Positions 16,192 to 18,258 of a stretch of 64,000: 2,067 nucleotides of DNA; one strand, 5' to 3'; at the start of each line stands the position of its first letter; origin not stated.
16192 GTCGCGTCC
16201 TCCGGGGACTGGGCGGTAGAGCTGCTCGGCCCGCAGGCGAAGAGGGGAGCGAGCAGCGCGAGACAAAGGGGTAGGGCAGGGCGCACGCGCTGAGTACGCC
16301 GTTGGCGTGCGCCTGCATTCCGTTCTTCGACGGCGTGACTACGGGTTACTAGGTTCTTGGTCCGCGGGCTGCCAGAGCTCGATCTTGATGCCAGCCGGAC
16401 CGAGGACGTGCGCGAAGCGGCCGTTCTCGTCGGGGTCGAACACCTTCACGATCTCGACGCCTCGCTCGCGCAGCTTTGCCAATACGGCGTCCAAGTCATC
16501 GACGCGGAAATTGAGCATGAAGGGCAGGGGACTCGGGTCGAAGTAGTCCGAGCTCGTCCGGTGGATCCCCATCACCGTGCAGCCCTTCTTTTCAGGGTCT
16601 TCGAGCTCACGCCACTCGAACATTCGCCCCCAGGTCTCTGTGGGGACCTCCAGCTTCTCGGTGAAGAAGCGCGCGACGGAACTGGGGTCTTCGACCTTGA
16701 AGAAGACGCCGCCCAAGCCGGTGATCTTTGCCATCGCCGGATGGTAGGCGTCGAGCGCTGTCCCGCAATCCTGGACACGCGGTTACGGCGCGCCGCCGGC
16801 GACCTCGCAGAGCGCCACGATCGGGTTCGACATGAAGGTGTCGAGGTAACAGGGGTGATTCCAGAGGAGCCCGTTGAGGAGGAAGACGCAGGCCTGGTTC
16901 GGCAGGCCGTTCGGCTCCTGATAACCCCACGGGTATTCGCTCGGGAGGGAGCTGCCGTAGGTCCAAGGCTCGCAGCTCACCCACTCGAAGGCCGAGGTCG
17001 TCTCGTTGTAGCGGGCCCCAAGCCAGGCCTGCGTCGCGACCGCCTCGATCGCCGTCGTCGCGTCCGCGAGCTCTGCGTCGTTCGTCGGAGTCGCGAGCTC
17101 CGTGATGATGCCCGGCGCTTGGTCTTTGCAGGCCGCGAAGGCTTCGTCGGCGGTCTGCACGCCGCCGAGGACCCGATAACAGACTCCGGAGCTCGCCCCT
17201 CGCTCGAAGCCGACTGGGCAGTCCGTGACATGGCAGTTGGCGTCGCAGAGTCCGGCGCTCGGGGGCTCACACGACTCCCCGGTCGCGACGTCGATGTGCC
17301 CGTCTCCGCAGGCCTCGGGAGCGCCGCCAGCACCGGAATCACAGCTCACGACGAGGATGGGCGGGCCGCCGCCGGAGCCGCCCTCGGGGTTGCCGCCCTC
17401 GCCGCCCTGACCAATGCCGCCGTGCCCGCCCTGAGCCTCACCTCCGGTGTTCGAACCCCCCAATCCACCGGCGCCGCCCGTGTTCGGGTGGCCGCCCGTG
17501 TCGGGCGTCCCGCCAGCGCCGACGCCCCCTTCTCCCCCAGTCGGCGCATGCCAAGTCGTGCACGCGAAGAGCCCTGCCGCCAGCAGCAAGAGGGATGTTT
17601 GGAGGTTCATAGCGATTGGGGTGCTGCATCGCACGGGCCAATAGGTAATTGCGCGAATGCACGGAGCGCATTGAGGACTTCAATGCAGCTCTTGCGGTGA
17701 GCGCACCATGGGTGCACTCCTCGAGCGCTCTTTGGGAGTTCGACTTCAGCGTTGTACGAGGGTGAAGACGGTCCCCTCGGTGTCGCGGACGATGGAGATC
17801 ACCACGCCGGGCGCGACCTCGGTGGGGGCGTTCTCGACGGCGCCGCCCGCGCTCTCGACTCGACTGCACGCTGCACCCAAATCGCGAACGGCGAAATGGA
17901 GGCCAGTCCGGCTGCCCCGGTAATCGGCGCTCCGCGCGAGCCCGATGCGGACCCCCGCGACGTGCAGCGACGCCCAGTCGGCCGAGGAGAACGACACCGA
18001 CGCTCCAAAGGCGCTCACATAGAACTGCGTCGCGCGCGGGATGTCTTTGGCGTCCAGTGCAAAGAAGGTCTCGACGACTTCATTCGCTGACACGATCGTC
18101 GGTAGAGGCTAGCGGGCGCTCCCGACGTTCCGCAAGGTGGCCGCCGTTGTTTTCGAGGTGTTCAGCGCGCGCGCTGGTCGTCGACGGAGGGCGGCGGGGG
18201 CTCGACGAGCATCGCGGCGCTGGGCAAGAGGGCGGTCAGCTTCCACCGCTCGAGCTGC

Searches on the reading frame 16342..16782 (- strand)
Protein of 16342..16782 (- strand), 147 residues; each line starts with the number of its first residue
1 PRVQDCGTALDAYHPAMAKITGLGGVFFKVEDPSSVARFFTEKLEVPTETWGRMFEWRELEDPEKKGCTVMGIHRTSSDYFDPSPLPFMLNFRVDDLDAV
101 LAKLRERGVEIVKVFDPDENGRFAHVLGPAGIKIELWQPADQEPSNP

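Call 26: search_protein_families(library=pfam, max_evalue=0.01, proteins=[window:16342-16782:-])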
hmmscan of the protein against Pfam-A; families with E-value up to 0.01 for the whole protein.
window:16342-16782:- (147 aa): 2 families
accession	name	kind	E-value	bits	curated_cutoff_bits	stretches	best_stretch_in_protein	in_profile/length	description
PF00903.31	Glyoxalase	-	6.2e-06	27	20.6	1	87-136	71-121/121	Glyoxalase/Bleomycin resistance protein/Dioxygenase superfamily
PF18029.7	Glyoxalase_6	-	0.00024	22.2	23.6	1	26-131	2-100/106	Glyoxalase-like domain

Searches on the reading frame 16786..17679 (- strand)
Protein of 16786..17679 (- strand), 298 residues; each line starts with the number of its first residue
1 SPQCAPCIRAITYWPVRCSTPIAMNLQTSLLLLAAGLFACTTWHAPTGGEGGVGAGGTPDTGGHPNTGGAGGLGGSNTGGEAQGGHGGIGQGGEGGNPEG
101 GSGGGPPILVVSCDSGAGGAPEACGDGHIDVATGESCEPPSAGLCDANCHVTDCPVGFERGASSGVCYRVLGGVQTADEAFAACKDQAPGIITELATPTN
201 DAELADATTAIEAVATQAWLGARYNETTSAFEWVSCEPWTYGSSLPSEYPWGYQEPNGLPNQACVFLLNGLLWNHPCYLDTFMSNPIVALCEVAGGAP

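Call 26: search_protein_families(library=pfam, max_evalue=0.01, proteins=[window:16786-17679:-])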
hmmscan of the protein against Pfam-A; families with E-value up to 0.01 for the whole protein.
window:16786-17679:- (298 aa): 1 family
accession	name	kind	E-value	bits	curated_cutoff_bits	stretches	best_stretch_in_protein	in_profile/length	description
PF00059.27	Lectin_C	-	0.0025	18.9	22.6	1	176-270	4-90/107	Lectin C-type domain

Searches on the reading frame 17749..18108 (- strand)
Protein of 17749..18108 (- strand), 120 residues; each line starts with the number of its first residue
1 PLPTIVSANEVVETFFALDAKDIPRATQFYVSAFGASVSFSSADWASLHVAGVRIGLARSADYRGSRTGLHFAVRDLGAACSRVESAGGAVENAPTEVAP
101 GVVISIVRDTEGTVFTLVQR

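Call 55: search_protein_families(library=pfam, max_evalue=0.001, proteins=[window:17749-18108:-])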
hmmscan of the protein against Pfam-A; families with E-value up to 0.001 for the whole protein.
window:17749-18108:- (120 aa): 2 families
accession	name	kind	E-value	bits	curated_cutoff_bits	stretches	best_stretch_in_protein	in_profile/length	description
PF18029.7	Glyoxalase_6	-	1.5e-08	35.7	23.6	1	17-118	3-106/106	Glyoxalase-like domain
PF00903.31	Glyoxalase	-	2.2e-08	34.9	20.6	1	20-115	9-119/121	Glyoxalase/Bleomycin resistance protein/Dioxygenase superfamily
